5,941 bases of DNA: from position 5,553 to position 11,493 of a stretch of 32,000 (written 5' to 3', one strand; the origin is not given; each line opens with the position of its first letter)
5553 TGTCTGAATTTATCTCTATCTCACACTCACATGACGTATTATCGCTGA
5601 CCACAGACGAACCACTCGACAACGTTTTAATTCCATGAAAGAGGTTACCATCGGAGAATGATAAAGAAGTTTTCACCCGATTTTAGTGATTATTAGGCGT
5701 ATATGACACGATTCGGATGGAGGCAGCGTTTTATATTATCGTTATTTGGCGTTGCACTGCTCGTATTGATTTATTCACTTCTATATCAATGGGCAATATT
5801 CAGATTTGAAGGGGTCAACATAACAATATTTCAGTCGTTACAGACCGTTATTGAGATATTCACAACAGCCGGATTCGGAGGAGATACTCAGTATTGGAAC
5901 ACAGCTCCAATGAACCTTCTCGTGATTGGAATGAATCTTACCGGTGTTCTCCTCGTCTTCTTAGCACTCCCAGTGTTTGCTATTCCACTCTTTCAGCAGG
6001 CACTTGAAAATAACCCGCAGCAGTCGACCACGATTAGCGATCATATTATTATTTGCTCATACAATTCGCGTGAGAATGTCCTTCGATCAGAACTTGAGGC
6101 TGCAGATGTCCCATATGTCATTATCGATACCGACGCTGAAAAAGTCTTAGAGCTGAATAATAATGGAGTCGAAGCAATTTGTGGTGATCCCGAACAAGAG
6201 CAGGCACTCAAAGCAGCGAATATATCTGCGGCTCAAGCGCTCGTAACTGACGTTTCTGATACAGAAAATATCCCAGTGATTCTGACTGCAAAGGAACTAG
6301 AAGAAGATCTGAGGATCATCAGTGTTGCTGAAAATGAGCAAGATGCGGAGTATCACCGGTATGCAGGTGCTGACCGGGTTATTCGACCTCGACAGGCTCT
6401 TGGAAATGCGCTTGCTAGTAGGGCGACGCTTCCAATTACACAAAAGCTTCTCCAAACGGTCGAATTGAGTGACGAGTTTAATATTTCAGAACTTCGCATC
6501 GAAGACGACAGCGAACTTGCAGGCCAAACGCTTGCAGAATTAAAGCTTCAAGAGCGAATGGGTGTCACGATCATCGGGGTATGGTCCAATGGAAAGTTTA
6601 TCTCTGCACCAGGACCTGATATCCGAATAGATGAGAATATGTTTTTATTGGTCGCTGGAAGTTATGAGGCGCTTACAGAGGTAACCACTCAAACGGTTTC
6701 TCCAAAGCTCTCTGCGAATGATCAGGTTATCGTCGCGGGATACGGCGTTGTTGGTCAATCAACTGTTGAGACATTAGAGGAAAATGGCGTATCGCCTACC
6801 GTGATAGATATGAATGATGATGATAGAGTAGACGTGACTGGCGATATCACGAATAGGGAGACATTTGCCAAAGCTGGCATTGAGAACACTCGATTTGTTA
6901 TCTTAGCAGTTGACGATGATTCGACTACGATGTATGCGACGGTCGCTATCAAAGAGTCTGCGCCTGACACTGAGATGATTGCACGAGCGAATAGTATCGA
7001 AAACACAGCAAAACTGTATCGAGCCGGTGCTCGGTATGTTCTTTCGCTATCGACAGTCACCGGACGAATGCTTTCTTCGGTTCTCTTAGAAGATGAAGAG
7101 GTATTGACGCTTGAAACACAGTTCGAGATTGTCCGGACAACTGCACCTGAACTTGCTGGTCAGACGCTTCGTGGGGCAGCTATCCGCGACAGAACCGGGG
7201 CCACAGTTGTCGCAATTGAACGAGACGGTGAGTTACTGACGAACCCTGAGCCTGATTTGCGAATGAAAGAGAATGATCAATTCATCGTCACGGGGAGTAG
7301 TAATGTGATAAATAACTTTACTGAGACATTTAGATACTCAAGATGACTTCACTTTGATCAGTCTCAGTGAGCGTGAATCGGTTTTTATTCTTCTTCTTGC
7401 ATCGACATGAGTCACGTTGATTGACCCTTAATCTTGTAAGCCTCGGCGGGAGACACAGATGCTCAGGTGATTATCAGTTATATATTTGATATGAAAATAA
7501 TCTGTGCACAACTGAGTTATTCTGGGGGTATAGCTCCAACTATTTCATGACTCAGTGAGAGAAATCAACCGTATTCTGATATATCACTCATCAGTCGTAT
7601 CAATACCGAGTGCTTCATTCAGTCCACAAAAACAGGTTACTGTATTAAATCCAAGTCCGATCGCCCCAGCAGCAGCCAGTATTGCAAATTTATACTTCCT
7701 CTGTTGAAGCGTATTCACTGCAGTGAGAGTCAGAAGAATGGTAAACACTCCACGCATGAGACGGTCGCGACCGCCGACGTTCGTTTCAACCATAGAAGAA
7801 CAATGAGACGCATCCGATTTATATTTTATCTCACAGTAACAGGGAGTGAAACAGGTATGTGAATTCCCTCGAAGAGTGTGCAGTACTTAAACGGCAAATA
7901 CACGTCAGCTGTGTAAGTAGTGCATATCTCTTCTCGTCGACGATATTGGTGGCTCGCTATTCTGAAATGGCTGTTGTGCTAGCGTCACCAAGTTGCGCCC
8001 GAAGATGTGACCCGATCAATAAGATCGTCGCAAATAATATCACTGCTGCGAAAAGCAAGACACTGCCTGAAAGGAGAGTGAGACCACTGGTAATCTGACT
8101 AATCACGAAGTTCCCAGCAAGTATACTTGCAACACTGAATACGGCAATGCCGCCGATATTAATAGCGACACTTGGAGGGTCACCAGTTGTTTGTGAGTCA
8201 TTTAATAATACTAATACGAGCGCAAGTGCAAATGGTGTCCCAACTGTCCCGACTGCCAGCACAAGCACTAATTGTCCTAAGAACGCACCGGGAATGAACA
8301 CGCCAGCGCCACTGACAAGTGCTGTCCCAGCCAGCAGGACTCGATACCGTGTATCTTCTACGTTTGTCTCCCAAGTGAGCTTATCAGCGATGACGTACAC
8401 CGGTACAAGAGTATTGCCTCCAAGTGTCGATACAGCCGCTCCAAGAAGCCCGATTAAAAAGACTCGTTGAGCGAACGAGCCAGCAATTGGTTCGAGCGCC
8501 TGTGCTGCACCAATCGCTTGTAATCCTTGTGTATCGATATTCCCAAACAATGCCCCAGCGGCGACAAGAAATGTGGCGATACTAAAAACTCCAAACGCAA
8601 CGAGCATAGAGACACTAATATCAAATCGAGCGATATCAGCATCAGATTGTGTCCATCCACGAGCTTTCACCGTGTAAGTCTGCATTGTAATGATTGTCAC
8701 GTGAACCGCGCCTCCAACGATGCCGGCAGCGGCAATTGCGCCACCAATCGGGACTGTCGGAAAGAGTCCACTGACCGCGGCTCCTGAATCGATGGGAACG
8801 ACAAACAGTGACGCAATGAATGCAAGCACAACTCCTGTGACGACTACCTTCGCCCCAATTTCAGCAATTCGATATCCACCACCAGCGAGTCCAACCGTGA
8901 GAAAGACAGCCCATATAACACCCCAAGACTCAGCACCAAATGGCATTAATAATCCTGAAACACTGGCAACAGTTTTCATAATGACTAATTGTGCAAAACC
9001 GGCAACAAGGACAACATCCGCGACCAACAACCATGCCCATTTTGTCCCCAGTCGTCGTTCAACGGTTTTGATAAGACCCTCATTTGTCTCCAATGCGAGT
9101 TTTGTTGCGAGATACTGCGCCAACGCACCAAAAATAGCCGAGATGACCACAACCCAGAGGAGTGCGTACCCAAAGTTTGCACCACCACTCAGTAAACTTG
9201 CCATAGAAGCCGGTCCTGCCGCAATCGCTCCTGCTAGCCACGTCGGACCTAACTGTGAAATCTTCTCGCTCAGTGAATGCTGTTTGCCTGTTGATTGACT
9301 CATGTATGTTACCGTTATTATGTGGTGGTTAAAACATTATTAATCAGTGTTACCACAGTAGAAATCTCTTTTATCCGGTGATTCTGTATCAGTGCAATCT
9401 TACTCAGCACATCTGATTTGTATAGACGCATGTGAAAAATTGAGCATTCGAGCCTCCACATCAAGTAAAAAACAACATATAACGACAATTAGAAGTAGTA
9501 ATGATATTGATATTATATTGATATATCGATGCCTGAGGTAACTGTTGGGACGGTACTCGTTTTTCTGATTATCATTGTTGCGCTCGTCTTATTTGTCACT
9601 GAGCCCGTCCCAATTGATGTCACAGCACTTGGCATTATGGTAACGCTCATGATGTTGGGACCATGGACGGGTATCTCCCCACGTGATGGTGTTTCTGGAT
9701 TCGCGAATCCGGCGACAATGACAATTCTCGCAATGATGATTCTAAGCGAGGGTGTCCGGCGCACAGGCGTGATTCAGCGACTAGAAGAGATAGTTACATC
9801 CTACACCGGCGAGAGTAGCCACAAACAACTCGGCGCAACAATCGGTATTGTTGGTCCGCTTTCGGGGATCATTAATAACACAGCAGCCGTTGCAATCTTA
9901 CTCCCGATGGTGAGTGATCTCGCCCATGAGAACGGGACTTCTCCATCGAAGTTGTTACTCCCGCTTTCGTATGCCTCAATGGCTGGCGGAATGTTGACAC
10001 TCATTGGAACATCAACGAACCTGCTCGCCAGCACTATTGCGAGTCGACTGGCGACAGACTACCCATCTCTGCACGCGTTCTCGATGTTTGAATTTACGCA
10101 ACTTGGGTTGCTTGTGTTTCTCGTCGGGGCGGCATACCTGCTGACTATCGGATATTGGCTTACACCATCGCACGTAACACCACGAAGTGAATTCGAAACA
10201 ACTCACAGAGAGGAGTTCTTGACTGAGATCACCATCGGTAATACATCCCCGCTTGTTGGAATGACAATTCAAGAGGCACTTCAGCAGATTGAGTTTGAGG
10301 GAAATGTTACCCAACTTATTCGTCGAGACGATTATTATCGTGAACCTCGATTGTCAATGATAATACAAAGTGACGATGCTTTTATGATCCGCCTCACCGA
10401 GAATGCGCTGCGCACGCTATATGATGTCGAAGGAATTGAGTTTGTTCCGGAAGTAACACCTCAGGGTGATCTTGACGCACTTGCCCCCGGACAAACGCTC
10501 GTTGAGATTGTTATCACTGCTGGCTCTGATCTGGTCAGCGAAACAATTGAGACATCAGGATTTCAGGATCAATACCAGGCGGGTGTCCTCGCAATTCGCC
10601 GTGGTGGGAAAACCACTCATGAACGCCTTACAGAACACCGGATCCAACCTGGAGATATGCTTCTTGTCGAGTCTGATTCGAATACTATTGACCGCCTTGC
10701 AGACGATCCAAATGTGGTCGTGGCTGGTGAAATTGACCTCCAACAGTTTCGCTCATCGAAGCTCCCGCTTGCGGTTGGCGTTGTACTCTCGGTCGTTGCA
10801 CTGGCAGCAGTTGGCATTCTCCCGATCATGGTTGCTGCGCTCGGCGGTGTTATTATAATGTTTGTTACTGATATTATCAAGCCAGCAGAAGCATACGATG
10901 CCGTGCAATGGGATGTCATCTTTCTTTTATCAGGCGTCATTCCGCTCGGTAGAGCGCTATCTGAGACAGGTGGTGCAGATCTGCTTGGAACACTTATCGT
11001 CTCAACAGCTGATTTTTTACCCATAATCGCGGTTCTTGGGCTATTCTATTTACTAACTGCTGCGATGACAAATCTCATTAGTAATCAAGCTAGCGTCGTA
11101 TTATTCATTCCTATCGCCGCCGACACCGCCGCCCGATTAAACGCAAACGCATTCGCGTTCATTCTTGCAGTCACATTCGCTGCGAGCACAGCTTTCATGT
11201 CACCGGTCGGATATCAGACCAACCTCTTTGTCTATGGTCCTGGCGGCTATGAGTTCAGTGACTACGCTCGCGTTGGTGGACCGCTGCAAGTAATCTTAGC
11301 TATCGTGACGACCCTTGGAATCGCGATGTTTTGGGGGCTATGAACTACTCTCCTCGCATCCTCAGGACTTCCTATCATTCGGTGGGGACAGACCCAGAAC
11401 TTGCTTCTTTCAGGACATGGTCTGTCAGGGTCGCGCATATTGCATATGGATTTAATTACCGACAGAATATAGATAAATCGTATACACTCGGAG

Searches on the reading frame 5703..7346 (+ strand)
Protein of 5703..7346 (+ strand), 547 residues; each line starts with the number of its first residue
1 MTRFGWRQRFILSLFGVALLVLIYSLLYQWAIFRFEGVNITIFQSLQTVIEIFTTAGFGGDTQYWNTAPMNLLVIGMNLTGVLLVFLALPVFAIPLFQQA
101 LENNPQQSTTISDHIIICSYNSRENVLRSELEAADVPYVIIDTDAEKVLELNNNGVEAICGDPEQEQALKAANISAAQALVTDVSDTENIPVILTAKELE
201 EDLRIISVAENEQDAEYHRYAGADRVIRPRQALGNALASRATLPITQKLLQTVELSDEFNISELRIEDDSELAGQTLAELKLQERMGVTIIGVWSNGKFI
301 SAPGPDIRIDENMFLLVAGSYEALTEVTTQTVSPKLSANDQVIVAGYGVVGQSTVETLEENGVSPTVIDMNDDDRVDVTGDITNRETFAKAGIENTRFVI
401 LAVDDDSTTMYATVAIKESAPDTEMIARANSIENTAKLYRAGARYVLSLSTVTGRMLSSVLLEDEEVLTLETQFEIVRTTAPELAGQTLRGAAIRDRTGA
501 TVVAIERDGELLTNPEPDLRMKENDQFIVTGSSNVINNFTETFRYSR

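Call 13: search_protein_families(library=pfam, proteins=[window:5703-7346:+])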
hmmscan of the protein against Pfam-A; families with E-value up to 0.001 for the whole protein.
window:5703-7346:+ (547 aa): 4 families
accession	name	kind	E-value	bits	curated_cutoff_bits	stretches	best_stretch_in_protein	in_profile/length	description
PF02254.24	TrkA_N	-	4.7e-41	140.2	23.8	2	115-229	1-116/116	TrkA-N domain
PF02080.26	TrkA_C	-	2.7e-25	88.5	27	2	481-543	9-70/71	TrkA-C domain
PF13241.12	NAD_binding_7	-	0.00028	21.8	22.1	0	339-408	7-74/104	Putative NAD(P)-binding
PF23443.1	DUF7126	-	0.00042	21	28.7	0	150-211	14-74/102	Family of unknown function (DUF7126)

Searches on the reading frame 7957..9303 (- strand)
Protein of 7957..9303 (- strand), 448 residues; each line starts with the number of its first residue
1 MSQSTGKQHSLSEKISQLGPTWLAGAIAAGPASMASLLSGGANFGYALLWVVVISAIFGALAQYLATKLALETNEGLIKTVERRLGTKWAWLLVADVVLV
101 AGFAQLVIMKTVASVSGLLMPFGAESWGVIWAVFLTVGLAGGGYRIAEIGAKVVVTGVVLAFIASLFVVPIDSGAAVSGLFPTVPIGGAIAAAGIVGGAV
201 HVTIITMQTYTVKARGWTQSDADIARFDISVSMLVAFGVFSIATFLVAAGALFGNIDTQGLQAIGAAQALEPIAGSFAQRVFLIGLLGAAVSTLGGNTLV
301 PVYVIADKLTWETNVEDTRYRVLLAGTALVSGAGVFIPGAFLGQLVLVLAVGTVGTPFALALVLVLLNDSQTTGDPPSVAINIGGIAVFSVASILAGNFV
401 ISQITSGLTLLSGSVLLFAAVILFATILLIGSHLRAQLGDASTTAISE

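Call 13: search_protein_families(library=pfam, proteins=[window:7957-9303:-])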
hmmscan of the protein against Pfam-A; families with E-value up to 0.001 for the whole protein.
window:7957-9303:- (448 aa): 1 family
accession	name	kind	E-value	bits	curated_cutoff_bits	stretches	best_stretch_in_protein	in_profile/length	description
PF01566.24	Nramp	-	7.7e-70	236.2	29.8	1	35-374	2-351/357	Natural resistance-associated macrophage protein-like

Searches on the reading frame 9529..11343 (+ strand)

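Call 13: search_protein_families(library=pfam, proteins=[window:9529-11343:+])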
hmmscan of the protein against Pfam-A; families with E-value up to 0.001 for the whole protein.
window:9529-11343:+ (604 aa): 3 families
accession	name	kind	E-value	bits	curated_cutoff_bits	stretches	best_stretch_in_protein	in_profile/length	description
PF03600.22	CitMHS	-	1.5e-77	261.4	31.9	2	19-548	1-335/336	Citrate transporter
PF00939.25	Na_sulph_symp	-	6.2e-24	85.3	27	2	434-602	295-466/472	Sodium:sulfate symporter transmembrane region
PF02080.26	TrkA_C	-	1.3e-18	67.1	27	2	231-299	1-68/71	TrkA-C domain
